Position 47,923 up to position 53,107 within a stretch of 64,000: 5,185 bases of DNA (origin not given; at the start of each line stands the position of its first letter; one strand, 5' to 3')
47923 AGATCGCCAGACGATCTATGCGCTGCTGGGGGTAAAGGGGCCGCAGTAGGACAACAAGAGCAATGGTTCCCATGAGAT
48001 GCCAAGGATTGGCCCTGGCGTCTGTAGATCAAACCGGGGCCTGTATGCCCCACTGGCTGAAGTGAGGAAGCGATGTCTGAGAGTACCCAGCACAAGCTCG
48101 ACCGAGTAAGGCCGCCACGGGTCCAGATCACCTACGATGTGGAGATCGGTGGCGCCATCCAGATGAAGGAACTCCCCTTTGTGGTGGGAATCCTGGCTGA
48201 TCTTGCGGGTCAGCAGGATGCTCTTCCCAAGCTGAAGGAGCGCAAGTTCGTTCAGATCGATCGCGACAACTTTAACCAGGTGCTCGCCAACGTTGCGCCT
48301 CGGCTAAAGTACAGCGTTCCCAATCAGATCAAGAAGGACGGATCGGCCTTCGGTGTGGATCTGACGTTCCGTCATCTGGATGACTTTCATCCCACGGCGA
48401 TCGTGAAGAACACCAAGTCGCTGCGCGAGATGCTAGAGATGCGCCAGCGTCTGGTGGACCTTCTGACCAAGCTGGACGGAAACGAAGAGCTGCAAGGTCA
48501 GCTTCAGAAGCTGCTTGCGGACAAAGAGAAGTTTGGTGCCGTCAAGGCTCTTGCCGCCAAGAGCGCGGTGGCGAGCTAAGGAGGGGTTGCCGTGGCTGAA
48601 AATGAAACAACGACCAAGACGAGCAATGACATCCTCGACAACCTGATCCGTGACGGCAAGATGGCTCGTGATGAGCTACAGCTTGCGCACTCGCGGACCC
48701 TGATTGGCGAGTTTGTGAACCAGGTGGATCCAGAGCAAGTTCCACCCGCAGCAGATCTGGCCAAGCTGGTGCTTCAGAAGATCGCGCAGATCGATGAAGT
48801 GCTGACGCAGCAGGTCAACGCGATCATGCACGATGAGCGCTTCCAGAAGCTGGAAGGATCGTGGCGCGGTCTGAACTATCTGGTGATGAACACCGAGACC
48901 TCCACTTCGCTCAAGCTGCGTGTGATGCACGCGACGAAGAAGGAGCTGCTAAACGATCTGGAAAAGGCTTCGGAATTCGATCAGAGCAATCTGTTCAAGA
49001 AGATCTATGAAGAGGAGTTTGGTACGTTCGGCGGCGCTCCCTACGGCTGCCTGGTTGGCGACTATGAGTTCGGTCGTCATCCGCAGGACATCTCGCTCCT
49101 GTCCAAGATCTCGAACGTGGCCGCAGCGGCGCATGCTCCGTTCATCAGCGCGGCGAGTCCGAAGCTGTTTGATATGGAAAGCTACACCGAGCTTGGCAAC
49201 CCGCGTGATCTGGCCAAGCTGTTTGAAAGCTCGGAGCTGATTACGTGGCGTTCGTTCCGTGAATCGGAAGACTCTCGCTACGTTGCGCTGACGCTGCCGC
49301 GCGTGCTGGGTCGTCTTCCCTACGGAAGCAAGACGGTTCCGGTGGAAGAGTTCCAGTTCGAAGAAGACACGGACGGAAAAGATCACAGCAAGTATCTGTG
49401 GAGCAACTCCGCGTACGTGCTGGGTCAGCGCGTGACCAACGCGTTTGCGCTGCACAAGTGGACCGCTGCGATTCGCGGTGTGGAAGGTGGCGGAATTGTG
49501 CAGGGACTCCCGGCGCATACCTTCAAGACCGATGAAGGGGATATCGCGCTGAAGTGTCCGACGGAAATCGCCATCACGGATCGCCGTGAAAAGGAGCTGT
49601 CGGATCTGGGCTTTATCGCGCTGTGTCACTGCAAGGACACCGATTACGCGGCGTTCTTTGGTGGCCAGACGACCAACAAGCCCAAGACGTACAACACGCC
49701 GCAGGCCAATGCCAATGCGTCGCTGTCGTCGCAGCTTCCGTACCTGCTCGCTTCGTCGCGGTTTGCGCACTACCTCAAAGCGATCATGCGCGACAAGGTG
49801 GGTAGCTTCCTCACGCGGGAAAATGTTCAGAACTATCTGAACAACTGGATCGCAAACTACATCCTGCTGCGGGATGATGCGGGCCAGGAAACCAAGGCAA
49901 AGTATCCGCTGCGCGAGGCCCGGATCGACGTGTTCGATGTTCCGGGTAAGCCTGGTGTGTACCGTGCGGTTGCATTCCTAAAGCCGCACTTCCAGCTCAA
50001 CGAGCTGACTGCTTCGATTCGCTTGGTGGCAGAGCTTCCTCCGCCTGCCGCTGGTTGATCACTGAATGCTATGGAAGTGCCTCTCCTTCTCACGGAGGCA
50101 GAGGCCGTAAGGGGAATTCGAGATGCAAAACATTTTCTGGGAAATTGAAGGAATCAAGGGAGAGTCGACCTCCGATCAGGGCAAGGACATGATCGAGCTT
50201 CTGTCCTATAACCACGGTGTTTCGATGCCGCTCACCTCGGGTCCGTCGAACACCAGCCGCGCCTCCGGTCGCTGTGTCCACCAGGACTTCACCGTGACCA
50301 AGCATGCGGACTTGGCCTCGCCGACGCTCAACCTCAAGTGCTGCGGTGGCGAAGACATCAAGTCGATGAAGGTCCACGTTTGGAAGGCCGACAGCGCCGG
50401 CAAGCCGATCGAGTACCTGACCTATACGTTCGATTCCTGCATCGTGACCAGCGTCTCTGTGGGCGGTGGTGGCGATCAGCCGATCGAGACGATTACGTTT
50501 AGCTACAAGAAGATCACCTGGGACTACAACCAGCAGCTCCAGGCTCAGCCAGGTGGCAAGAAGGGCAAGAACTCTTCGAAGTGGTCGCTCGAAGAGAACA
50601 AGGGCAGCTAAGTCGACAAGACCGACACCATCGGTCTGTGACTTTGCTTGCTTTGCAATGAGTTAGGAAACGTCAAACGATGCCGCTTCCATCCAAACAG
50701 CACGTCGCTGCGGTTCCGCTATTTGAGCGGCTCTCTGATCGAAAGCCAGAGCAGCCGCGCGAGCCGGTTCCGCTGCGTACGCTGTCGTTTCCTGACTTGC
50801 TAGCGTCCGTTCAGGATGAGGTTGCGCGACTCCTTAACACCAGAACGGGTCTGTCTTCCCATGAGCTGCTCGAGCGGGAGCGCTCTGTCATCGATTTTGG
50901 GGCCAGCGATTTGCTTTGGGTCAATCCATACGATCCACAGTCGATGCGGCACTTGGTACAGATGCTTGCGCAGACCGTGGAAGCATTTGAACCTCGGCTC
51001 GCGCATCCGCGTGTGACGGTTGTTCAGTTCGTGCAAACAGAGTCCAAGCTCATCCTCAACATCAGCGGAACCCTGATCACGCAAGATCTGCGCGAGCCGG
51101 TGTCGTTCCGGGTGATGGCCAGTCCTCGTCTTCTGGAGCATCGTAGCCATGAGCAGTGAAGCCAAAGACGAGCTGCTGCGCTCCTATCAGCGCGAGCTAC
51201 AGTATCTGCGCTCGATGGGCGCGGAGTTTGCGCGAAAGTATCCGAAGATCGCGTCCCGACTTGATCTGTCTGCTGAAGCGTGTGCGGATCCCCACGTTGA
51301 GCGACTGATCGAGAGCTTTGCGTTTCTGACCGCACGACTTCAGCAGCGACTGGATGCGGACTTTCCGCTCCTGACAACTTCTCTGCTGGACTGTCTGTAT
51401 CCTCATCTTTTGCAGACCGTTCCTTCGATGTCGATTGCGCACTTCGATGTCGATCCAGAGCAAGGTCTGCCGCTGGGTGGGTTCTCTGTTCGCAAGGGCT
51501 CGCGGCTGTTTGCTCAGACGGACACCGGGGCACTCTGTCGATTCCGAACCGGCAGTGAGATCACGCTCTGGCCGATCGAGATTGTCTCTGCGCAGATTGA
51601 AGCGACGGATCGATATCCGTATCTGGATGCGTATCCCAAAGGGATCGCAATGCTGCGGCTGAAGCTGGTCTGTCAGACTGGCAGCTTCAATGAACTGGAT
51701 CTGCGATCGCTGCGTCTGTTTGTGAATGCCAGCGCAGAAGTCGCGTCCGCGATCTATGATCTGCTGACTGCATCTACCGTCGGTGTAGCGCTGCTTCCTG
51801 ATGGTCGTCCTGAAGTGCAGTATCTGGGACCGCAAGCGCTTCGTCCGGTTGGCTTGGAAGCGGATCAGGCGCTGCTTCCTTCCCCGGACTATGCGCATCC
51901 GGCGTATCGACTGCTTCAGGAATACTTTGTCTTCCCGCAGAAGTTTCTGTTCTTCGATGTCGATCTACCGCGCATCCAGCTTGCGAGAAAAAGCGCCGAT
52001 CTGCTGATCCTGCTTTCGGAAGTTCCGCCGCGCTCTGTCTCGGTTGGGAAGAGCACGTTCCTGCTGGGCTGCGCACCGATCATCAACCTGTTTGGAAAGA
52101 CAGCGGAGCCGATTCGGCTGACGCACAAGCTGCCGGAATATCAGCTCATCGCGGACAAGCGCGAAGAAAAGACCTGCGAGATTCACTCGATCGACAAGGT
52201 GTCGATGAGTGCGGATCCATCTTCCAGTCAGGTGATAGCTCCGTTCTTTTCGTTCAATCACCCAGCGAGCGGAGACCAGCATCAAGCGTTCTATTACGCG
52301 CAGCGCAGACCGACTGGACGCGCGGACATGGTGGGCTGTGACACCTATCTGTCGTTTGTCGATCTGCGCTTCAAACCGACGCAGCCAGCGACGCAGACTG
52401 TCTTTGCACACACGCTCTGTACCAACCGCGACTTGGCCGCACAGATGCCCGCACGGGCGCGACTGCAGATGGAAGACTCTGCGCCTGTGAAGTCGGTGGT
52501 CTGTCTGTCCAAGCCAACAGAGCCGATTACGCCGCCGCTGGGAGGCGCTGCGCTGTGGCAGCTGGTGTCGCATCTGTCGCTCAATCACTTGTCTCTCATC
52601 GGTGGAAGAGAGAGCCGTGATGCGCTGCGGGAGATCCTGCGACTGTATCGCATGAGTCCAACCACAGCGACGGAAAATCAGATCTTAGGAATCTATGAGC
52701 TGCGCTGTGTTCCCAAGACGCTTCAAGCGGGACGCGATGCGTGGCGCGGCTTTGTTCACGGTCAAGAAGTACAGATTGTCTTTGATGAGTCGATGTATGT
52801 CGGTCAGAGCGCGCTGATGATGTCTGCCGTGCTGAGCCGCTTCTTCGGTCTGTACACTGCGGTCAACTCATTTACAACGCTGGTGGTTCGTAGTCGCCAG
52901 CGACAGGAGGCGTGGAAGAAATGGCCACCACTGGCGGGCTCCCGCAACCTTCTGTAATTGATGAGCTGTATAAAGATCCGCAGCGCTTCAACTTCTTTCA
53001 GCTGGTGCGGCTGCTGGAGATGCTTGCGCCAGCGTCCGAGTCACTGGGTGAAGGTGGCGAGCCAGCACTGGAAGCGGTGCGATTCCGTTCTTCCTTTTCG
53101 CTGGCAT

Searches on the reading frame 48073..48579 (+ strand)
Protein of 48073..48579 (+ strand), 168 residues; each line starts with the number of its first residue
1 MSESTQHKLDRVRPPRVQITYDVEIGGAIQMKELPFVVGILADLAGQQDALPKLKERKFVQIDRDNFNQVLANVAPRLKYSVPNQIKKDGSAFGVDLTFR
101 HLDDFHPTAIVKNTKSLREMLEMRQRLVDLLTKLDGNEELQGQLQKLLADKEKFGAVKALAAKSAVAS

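Call 79: search_protein_families(library=pfam, proteins=[window:48073-48579:+], max_evalue=0.01)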
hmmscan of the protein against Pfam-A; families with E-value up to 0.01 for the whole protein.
window:48073-48579:+ (168 aa): 1 family
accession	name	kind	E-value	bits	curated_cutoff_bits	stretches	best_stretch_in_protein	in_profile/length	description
PF05591.17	T6SS_VipA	-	8.6e-55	185.2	24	1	10-158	2-151/155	Type VI secretion system, VipA, VC_A0107 or Hcp2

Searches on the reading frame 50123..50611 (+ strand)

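Call 79: search_protein_families(library=pfam, proteins=[window:50123-50611:+], max_evalue=0.01)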
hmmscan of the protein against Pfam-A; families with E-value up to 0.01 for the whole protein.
window:50123-50611:+ (162 aa): 1 family
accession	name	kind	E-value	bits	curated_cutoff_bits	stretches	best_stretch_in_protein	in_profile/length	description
PF05638.18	T6SS_HCP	-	2.3e-39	135.1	23.5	1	5-135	1-129/129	Type VI secretion system effector, Hcp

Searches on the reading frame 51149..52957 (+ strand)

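Call 41: search_protein_families(library=pfam, proteins=[window:51149-52957:+], max_evalue=0.001)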
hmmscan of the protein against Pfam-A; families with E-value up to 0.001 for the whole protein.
window:51149-52957:+ (602 aa): 1 family
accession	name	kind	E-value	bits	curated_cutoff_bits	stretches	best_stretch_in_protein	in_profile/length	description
PF05947.17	T6SS_TssF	-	2.2e-202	674.3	25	1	6-599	2-608/608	Type VI secretion system, TssF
